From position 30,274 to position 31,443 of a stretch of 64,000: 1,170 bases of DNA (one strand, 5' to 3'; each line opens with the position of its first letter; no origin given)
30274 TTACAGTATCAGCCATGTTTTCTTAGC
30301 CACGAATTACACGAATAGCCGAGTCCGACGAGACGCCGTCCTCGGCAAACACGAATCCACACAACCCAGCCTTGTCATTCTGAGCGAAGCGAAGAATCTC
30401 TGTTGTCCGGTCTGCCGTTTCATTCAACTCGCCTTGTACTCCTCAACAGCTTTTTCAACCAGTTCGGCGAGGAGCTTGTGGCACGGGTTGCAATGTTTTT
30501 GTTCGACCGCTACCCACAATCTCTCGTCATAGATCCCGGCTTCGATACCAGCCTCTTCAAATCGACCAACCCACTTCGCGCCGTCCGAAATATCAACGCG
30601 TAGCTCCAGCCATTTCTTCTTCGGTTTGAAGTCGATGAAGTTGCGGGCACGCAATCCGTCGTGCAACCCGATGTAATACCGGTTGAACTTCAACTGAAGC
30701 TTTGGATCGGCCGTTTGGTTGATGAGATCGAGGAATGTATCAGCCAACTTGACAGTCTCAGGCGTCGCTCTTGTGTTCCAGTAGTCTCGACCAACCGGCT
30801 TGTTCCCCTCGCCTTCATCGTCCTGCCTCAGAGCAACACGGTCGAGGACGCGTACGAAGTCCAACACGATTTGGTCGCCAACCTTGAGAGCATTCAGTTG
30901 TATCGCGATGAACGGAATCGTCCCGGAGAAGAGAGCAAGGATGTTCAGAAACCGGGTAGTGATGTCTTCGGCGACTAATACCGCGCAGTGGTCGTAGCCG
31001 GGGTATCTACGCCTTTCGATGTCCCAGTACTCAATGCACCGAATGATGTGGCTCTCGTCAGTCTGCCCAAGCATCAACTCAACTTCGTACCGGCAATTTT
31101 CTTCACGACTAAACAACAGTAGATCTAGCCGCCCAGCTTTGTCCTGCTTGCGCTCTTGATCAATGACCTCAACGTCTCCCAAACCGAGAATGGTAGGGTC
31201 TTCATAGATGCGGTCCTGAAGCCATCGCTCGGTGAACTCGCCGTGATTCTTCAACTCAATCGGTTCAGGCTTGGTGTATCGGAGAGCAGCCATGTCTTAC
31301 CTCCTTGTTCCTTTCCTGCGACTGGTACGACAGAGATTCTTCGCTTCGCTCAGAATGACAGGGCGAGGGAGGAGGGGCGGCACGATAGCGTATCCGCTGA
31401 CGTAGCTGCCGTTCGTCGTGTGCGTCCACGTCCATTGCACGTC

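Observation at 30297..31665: Second nested cassette at the nuoF/nuoG junction: NucS-like ORF bracketed by a perfect 31-bp inverted repeat inside the same cacgaat arms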

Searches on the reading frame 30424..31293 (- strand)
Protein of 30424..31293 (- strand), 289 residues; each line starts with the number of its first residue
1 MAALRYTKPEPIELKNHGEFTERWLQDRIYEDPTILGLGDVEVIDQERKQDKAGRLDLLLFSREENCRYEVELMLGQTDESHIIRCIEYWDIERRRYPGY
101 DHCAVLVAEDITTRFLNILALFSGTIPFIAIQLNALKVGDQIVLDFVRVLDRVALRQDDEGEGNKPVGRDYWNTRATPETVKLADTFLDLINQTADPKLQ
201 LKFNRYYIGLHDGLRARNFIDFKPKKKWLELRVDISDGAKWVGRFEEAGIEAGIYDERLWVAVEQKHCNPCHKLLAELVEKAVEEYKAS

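Call 4: search_protein_families(library=pfam, proteins=[window:30424-31293:-], max_evalue=1)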
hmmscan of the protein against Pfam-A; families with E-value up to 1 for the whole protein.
window:30424-31293:- (289 aa): 2 families
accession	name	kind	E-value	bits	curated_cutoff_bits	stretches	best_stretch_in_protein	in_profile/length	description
PF22400.1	DUF6980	-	0.046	14.4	27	1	200-253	32-82/99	Domain of unknown function (DUF6980)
PF18899.5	DUF5655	-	0.088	13.3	24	1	171-238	4-66/109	Domain of unknown function (DUF5655)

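Call 8: search_protein_families(library=ncbifam, proteins=[window:30424-31293:-], max_evalue=1)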
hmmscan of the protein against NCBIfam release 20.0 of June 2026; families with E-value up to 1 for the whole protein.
window:30424-31293:- (289 aa): 1 family
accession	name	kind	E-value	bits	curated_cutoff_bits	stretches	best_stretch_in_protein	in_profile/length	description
NF047660.1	HUIPC_Trx_selen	equivalog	0.11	12.6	105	1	259-287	4-31/91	HUIPC motif thioredoxin-like (seleno)protein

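Call 9: search_protein_families(library=padloc, proteins=[window:30424-31293:-], max_evalue=1)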
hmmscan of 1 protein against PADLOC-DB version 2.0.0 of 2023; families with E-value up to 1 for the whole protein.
window:30424-31293:- (289 aa): 0 families

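Call 10: find_homologous_proteins(query=window:30424-31293:-, max_evalue=0.001)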
Query window:30424-31293:- (289 aa): 7067 proteins with E <= 0.001 among 8000 candidates; the best 120 are listed.
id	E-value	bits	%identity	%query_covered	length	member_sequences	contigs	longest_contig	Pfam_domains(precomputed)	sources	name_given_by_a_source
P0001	9.6e-195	664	100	100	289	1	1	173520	-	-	-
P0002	1.3e-125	437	67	99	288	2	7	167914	-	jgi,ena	-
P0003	2.3e-113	396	60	99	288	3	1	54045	-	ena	-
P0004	6.4e-112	392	58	99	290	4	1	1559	-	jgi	jgi:hypothetical protein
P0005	1.7e-110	387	60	100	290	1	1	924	-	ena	-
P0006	4.2e-110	386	61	98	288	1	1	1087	-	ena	-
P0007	3.2e-109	383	58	98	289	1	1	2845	-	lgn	-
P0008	5.3e-109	382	58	99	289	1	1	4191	-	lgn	-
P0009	1.1e-108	381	60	100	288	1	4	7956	-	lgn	-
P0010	1.6e-108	381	58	100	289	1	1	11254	-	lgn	-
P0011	2.0e-108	380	60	99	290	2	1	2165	-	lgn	-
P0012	2.4e-108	380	56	99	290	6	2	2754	-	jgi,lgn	-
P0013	7.0e-108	378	61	99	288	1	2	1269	-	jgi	jgi:hypothetical protein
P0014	7.3e-108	378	61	99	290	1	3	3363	-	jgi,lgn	jgi:hypothetical protein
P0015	1.3e-107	378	59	99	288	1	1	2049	-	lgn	-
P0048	2.5e-100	354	55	99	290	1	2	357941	-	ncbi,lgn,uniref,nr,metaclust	ncbi:PDDEXK family nuclease [Rufibacter roseus]|uniref:DUF5655 domain-containing protein n=1 Tax=Ruf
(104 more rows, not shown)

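Call 11: search_solved_structures(query=window:30424-31293:-, max_evalue=10, show_alignments=2)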
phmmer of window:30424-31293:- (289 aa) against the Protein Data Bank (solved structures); distinct sequences matched with E-value up to 10: 0.

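Call 12: find_encoding_contigs(protein=P0002, flank=4000, max_places=6)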
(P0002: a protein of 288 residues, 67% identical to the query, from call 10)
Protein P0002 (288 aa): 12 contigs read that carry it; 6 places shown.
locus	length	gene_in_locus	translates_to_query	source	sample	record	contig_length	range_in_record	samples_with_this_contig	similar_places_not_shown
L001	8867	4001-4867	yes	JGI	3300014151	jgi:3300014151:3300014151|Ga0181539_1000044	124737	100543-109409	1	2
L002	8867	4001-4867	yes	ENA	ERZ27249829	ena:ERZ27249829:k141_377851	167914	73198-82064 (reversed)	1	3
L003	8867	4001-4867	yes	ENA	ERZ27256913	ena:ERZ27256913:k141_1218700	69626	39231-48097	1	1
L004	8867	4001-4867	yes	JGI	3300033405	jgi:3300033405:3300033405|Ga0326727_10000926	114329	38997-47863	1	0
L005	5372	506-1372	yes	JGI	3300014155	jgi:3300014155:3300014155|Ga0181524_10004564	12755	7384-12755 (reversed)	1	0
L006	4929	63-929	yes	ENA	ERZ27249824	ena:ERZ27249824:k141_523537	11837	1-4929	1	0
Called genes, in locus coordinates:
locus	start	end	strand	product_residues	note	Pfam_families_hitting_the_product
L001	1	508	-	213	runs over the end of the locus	PF02660:G3P_acyltransf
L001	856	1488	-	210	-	PF00117:GATase, PF07685:GATase_3 (weak)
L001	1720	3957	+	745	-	PF02771:Acyl-CoA_dh_N, PF00441:Acyl-CoA_dh_1 (weak)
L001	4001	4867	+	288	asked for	-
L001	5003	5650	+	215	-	PF10543:ORF6N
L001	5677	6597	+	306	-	PF01048:PNP_UDP_1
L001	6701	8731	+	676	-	PF21162:ETFQO_UQ-bd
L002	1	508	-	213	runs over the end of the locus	PF02660:G3P_acyltransf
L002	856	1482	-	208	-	PF00117:GATase, PF07685:GATase_3 (weak)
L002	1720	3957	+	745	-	PF02771:Acyl-CoA_dh_N, PF00441:Acyl-CoA_dh_1 (weak)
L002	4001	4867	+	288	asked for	-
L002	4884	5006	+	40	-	-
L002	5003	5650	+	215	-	PF10543:ORF6N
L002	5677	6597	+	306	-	PF01048:PNP_UDP_1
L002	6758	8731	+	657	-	PF21162:ETFQO_UQ-bd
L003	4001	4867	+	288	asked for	-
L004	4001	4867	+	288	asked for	-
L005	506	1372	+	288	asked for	-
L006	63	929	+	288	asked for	-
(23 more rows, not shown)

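Call 13: find_encoding_contigs(protein=P0048, flank=4000, max_places=3)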
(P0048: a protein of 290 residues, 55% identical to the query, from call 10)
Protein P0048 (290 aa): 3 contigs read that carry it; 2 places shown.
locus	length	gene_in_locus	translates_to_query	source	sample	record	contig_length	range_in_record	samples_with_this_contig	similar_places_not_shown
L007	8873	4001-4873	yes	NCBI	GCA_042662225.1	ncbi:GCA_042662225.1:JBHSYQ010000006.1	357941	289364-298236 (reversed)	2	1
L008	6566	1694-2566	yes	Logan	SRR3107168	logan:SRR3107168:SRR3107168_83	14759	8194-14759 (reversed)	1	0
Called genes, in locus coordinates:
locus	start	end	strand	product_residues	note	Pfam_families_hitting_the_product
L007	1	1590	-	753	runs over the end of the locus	PF13620:CarboxypepD_reg (weak), PF13715:CarbopepD_reg_2, PF07715:Plug, PF00593:TonB_dep_Rec_b-barrel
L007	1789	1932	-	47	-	-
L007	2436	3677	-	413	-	PF04851:ResIII, PF00270:DEAD, PF00271:Helicase_C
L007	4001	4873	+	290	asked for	-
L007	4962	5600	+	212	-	-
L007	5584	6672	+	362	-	PF01507:PAPS_reduct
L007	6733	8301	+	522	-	PF00144:Beta-lactamase, PF11954:DUF3471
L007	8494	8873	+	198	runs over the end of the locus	-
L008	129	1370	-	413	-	PF04851:ResIII, PF00270:DEAD, PF00271:Helicase_C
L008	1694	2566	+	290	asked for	-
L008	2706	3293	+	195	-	-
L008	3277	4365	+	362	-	PF01507:PAPS_reduct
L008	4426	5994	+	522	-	PF00144:Beta-lactamase, PF11954:DUF3471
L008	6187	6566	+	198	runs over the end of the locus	-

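Call 16: find_encoding_contigs(protein=P0001, flank=3000, max_places=3)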
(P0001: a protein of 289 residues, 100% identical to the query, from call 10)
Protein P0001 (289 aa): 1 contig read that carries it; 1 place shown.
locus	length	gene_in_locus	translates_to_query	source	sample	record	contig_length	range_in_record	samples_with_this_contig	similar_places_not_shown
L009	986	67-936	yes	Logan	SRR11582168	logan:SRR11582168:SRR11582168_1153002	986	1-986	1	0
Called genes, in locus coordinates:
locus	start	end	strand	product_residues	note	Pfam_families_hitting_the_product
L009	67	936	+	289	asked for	-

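Call 23: find_related_loci(query=A1, collection=metagenome_contigs, flank=3000)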
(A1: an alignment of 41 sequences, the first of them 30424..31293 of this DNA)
Query A1 (289 aa) in metagenome_contigs; peptide patterns used: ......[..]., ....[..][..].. (x = any residue, [..] = any of these).
600 stretches matched a pattern (row limit reached: there are more); 580 encode a relative of the query (tblastn E <= 1e-3); the best 80 are kept; 80 distinct loci.
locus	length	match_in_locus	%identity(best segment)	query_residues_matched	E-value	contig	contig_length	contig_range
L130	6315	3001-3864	57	4-288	5e-108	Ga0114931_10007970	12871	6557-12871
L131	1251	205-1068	53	1-285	8e-110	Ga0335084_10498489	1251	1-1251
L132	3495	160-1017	51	1-286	2e-99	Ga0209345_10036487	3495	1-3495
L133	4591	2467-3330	52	1-288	1e-97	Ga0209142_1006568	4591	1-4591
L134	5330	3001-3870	53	1-288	2e-97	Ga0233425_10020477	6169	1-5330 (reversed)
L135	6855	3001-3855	53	3-287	1e-94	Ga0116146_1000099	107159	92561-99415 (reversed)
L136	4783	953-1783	53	12-287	3e-94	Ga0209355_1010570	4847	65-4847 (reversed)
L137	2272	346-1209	49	3-288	1e-96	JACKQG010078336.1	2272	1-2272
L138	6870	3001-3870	51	1-289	4e-93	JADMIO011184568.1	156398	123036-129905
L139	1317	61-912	49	5-287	2e-98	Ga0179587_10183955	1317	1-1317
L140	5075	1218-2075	49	5-289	4e-91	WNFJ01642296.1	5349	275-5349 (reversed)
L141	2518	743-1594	50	5-287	1e-93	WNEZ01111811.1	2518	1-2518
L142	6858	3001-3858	50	3-287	3e-90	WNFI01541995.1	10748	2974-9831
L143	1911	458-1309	51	3-285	2e-93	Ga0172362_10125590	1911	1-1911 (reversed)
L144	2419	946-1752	51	21-287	2e-91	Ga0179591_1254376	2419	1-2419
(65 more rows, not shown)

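Call 30: predict_structure(alignment_id=A1)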
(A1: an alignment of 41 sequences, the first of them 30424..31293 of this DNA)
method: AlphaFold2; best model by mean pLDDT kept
length: 289 residues; sequences in the alignment: 41
mean_pLDDT: 90.7   pTM: 0.57
mean pLDDT of the five models: 90.7, 89.7, 89.2, 87.4, 87.4
residues with pLDDT >= 90: 210; 70-90: 65; 50-70: 8; < 50: 6
segments of 3 or more residues with pLDDT < 50: 156-161
pLDDT, mean of each block of 10 residues (from residue 1): 86 92 95 94 92 88 90 92 89 88 95 86 84 95 94 58 75 94 97 96 95 93 96 96 96 93 91 96 95
secondary structure, 60 per line:
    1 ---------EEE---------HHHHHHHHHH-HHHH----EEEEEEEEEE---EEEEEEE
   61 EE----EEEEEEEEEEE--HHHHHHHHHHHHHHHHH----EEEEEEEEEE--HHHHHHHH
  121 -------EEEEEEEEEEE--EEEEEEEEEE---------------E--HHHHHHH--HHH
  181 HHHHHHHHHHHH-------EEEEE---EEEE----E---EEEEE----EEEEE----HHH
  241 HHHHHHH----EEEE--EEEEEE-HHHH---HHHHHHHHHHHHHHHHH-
elements in order: E10-12 H22-31 H33-36 E41-50 E54-62 E67-77 H80-96 E101-110 H113-120 E128-138 E141-150 H169-175 H178-192 E200-204 E208-211 E220-224 E229-233 H238-247 E252-255 E258-263 H265-268 H272-288

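Call 33: fold_search(model_id=the predicted structure, library=pdb)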
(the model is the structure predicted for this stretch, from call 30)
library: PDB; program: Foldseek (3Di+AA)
matches with E <= 10: 1055; with E <= 0.001: 2
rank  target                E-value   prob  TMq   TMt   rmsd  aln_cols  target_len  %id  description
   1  5gke_A                1.9e-04  1.00  0.32  0.38   7.8       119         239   19  Structure of EndoMS-dsDNA1 complex (released 2016-11-02)
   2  2vld_B                2.2e-04  1.00  0.31  0.39   4.0       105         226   22  crystal structure of a repair endonuclease from Pyrococcus abyssi (released 2009-05-19)
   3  9t2w_A                6.3e-03  1.00  0.27  0.53   4.8       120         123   17  YdhG-like domain-containing protein (Frataxin) from Listeria monocytogenes (released 2025-11-19)
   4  5hus                  1.0e-02  0.25  0.15  0.15  21.3       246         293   13  Structure of Candida albicans trehalose synthase regulatory protein C-terminal domain (released 2017-05-03)
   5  5gkj_B                1.7e-02  1.00  0.29  0.36   4.9       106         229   19  Structure of EndoMS in apo form (released 2016-11-02)
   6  3fov                  1.7e-02  0.97  0.23  0.49   4.5       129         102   12  Crystal structure of protein RPA0323 of unknown function from Rhodopseudomonas palustris (released 2009-01-13)
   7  1kaf_D                2.3e-02  0.97  0.23  0.50   5.2       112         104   12  DNA Binding Domain Of The Phage T4 Transcription Factor MotA (AA105-211) (released 2001-11-21)
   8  5jlt_B                2.3e-02  0.97  0.23  0.51   7.0       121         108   12  The crystal structure of the bacteriophage T4 MotA C-terminal domain in complex with dsDNA reveals a novel protein-DNA (released 2017-05-03)
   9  7orm_A                3.7e-02  0.30  0.18  0.03  20.0       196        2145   16  La Crosse virus polymerase at transcription early-elongation stage (released 2022-02-16)
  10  1kaf_E                4.2e-02  0.96  0.23  0.52   4.7       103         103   14  DNA Binding Domain Of The Phage T4 Transcription Factor MotA (AA105-211) (released 2001-11-21)
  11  6k4y_M                4.8e-02  0.57  0.24  0.31  16.9       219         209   11  CryoEM structure of sigma appropriation complex (released 2019-08-07)
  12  5jlt_A                5.0e-02  0.89  0.23  0.45   6.1       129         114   12  The crystal structure of the bacteriophage T4 MotA C-terminal domain in complex with dsDNA reveals a novel protein-DNA (released 2017-05-03)
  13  5jlt_C                5.4e-02  0.93  0.24  0.51   5.2       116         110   13  The crystal structure of the bacteriophage T4 MotA C-terminal domain in complex with dsDNA reveals a novel protein-DNA (released 2017-05-03)
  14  5jlt_D                5.7e-02  0.91  0.24  0.51   5.1       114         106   14  The crystal structure of the bacteriophage T4 MotA C-terminal domain in complex with dsDNA reveals a novel protein-DNA (released 2017-05-03)
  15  1kaf_A                5.7e-02  0.82  0.21  0.45   6.1       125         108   12  DNA Binding Domain Of The Phage T4 Transcription Factor MotA (AA105-211) (released 2001-11-21)
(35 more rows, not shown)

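Call 64: search_solved_structures(query=A1, max_evalue=10, show_alignments=3)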
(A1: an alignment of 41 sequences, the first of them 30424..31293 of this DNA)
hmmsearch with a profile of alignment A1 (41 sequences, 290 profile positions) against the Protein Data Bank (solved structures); distinct sequences matched with E-value up to 10: 0.

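Call 65: search_protein_families(library=pfam, alignment_id=A1, max_evalue=1)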
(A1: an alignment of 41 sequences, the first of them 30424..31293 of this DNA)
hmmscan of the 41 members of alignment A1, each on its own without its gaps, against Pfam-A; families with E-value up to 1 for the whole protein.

A. member 1, window:30424-31293:- (289 aa): 2 families
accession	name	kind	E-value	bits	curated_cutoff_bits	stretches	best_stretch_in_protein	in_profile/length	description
PF22400.1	DUF6980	-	0.046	14.4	27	1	200-253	32-82/99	Domain of unknown function (DUF6980)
PF18899.5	DUF5655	-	0.088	13.3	24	1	171-238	4-66/109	Domain of unknown function (DUF5655)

B. families by the number of members that match (of 41 scanned): 15 families
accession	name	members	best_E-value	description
PF18899.5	DUF5655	7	0.00046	Domain of unknown function (DUF5655)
PF22400.1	DUF6980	4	0.0054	Domain of unknown function (DUF6980)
PF01939.22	NucS_C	3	0.0012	Endonuclease NucS C-terminal domain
PF01556.23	DnaJ_C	3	0.013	DnaJ C terminal domain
PF03885.18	DUF327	2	0.13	Protein of unknown function (DUF327)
PF13468.12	Glyoxalase_3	1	0.026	Glyoxalase-like domain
PF17428.7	DUF5412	1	0.057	Family of unknown function (DUF5412)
PF14281.12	PDDEXK_4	1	0.068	PD-(D/E)XK nuclease superfamily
PF21871.1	Gp6_C-III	1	0.086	Baseplate structural protein gp6, C-terminal domain III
PF01541.30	GIY-YIG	1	0.14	GIY-YIG catalytic domain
PF12976.13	DUF3860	1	0.14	Domain of Unknown Function with PDB structure (DUF3860)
PF07765.17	KIP1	1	0.17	KIP1-like protein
PF10793.14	Gloverin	1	0.18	Gloverin-like protein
PF20449.3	DUF6706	1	0.2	Family of unknown function (DUF6706)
PF22966.1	INTS7_C_plants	1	0.23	Integrator complex subunit 7, C-terminal domain in plants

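Call 68: search_protein_families(library=pfam, alignment_id=A2, max_evalue=0.00001)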
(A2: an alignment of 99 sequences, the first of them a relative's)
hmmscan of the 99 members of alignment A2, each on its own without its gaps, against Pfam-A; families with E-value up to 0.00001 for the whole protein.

A. member 1, L130:2091-2696:- (202 aa): 0 families

B. families by the number of members that match (of 99 scanned): 80 families (the first 25 are shown)
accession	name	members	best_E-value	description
PF14338.12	Mrr_N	3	1.8e-34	Mrr N-terminal domain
PF13676.11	TIR_2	2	1.1e-26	TIR domain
PF02195.25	ParB_N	2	1.8e-26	ParB N-terminal domain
PF00271.37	Helicase_C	2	8.4e-21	Helicase conserved C-terminal domain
PF04851.21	ResIII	2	5.1e-15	Type III restriction enzyme, res subunit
PF13187.11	Fer4_9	2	1.9e-07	4Fe-4S dicluster domain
PF12838.12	Fer4_7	2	8.9e-06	4Fe-4S dicluster domain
PF01053.26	Cys_Met_Meta_PP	1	1.2e-161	Cys/Met metabolism PLP-dependent enzyme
PF01039.27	Carboxyl_trans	1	6e-130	Carboxyl transferase domain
PF05272.17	VapE-like_dom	1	1.6e-75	Virulence-associated protein E-like domain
PF18135.7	Type_ISP_C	1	5.7e-74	Type ISP C-terminal specificity domain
PF00158.32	Sigma54_activat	1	1.3e-68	Sigma-54 interaction domain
PF09019.17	EcoRII-C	1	9.4e-65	EcoRII C terminal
PF09217.15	EcoRII-N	1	4.2e-51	Restriction endonuclease EcoRII, N-terminal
PF22399.1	DUF6979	1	2.1e-49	Family of unknown function (DUF6979)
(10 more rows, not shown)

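Call 86: search_dna_similar(query=window:30424-31293:-, collection=plasmids, mode=protein, max_rows=15)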
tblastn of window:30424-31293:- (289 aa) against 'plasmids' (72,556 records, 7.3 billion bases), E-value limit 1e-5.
Records with a match: 14; places in all: 14; records where one place covers at least 80% of the query: 1.
Best place of each record, by identity: 60-80% 3; <60% 11.
By first word of the organism name: Bradyrhizobium 9; Rhizobium 3; Priestia 1; Rhodococcus 1.
By predicted mobility (MOB-suite, as given by PLSDB): non-mobilizable 7; conjugative 5; mobilizable 2.
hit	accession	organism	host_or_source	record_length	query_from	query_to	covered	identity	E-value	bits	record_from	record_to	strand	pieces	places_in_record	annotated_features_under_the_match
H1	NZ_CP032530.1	Priestia megaterium NCT-2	contaminated soil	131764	4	258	88%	49.6%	8e-72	246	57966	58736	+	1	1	hypothetical protein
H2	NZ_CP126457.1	Rhodococcus sp. AH-ZY2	single cell,soil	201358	3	204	70%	47.8%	1e-52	191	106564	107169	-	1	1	hypothetical protein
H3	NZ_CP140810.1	Rhizobium beringeri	Trifolium pratense,whole organism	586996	4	142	46%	64.2%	6e-35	194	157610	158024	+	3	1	none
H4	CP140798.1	Rhizobium beringeri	Trifolium pratense,whole organism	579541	4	142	46%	64.2%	6e-35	194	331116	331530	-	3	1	none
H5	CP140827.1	Rhizobium beringeri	Trifolium pratense,whole organism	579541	4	142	46%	64.2%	6e-35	194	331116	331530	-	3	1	none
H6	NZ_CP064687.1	Bradyrhizobium sp. 4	Acmispon strigosus,cell culture,root ...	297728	10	115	37%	47.2%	2e-21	101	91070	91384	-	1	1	none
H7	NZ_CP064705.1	Bradyrhizobium sp. 155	Acmispon strigosus,cell culture,root ...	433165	44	115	25%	56.6%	2e-11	94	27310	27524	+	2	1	none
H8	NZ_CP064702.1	Bradyrhizobium sp. 172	Acmispon strigosus,cell culture,root ...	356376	44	115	25%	56.6%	3e-11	94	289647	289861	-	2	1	none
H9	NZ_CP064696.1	Bradyrhizobium sp. 184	Acmispon strigosus,cell culture,root ...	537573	44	115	25%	56.6%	4e-11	93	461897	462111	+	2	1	none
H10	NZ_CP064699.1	Bradyrhizobium sp. 183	Acmispon strigosus,cell culture,root ...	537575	44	115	25%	56.6%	4e-11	93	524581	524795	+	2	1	none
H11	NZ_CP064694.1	Bradyrhizobium sp. 187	Acmispon strigosus,cell culture,root ...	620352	44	115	25%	55.6%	3e-16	86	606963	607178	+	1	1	hypothetical protein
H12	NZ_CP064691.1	Bradyrhizobium sp. 192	Acmispon strigosus,cell culture,root ...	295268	44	115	25%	55.6%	4e-16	86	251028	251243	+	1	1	hypothetical protein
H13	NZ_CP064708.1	Bradyrhizobium sp. 131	Acmispon strigosus,cell culture,root ...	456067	44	115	25%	55.3%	8e-11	92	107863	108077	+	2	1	none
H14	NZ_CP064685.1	Bradyrhizobium sp. CW1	Acmispon strigosus,cell culture,bulk ...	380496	46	115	24%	55.7%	2e-10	91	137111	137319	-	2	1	none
